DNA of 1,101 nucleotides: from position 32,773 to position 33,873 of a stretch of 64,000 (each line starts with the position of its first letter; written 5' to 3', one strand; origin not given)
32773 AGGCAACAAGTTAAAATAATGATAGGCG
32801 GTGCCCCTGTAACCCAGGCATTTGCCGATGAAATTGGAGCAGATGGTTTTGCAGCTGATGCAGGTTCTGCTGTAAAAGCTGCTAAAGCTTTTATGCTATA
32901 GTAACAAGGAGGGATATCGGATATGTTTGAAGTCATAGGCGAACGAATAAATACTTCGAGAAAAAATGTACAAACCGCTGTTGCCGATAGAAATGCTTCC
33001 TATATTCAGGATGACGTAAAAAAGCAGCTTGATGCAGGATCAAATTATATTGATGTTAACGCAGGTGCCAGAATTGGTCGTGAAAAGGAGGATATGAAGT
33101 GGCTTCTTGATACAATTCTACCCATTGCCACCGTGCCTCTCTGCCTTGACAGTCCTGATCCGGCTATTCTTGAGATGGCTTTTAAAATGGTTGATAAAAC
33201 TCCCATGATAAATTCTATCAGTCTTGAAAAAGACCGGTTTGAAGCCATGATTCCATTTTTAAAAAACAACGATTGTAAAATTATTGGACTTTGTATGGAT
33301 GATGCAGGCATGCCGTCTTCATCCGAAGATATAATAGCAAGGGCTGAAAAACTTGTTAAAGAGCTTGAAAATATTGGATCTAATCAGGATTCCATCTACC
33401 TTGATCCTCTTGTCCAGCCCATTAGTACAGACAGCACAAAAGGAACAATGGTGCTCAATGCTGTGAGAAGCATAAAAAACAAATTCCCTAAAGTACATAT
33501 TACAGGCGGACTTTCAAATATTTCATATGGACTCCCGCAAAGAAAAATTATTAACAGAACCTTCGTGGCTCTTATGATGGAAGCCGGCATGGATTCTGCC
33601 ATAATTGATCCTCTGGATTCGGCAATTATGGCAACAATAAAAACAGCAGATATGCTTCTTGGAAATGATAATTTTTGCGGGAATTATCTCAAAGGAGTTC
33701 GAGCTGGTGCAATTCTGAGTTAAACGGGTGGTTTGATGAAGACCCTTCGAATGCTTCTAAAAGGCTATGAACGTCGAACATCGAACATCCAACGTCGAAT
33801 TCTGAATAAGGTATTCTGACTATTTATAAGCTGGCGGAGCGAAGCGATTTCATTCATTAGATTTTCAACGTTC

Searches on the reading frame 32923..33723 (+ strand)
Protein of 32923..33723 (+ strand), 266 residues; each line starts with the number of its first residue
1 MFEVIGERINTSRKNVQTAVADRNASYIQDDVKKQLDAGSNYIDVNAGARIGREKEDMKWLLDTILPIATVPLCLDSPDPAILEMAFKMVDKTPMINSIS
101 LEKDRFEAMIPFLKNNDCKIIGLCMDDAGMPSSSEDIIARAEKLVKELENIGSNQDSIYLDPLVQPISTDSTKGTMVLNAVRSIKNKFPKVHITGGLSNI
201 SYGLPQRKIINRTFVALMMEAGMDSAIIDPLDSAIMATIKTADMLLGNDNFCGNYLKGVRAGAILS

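Call 3: search_protein_families(library=pfam, proteins=[window:32923-33723:+])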
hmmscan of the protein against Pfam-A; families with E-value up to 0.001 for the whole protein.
window:32923-33723:+ (266 aa): 2 families
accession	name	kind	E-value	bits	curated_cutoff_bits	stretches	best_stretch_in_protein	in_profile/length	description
PF00809.28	Pterin_bind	-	1.6e-20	74.2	25.5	1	7-228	2-243/244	Pterin binding enzyme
PF03599.22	CdhD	-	1.9e-05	24.1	24.8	1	2-166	34-180/387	CO dehydrogenase/acetyl-CoA synthase delta subunit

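Call 33: search_protein_families(library=ncbifam, proteins=[window:32923-33723:+], max_evalue=0.01)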
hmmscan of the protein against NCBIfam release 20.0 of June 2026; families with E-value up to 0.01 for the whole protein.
window:32923-33723:+ (266 aa): 4 families
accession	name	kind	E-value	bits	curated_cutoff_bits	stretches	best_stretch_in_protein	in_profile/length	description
NF005719.0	PRK07535.1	domain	2.2e-96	322.1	259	1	2-263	1-262/268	methyltetrahydrofolate:corrinoid/iron-sulfur protein methyltransferase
NF040758.1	CODH_ACS_meth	exception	1.1e-42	146.2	370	1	2-256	4-259/261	carbon monoxide dehydrogenase/acetyl-CoA synthase methytransferase subunit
TIGR02082.1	metH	equivalog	2.3e-34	118.2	1010.85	1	2-241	343-597/1182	methionine synthase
NF007024.0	PRK09490.1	equivalog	1.8e-19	69.1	1497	1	2-238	360-611/1234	methionine synthase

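Call 96: search_solved_structures(query=window:32923-33723:+, max_evalue=0.00001, show_alignments=0)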
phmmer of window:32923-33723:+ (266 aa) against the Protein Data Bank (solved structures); distinct sequences matched with E-value up to 0.00001: 17.
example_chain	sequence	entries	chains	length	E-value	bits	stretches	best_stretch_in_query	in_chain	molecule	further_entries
4o0q_A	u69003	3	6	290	2.3e-55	191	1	2-261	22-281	Dihydropteroate synthase DHPS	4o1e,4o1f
2yci_X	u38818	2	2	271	2.3e-46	161.5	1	1-260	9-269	5-METHYLTETRAHYDROFOLATE CORRINOID/IRON SULFUR PROTEIN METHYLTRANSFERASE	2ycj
2yck_X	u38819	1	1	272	2.3e-46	161.5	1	1-260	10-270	5-METHYLTETRAHYDROFOLATE CORRINOID/IRON SULFUR PROTEIN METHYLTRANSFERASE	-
2e7f_A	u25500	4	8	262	2.5e-42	148.3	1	4-258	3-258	5-methyltetrahydrofolate corrinoid/iron sulfur protein methyltransferase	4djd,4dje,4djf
1f6y_A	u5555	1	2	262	1.7e-41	145.6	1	4-258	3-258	5-METHYLTETRAHYDROFOLATE CORRINOID/IRON SULFUR PROTEIN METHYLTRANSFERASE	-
2ogy_A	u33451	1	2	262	3.2e-41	144.7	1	4-258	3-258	5-methyltetrahydrofolate corrinoid/iron sulfur protein methyltransferase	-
1q7m_A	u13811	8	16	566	2.2e-25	92.8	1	2-245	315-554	5-methyltetrahydrofolate S-homocysteine methyltransferase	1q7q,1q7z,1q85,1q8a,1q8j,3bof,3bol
5von_A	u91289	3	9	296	2.6e-22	82.7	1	4-230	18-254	5-methyltetrahydrofolate homocysteine S-methyltransferase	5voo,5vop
9cbo_A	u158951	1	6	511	7.2e-22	81.3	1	4-230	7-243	Methionine synthase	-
9cbq_A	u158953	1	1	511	8.4e-22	81.1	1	4-230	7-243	Methionine synthase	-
9cbp_A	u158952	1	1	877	2.4e-21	79.5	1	4-230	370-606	Methionine synthase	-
9cbr_A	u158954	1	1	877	2.5e-21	79.5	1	4-230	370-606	Methionine synthase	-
8ssc_A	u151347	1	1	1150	4.3e-21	78.7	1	4-230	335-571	Methionine synthase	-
8g3h_A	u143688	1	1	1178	1.2e-16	64.2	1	4-230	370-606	Methionine synthase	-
3k13_A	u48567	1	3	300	1.7e-14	57.1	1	4-240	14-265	5-methyltetrahydrofolate-homocysteine methyltransferase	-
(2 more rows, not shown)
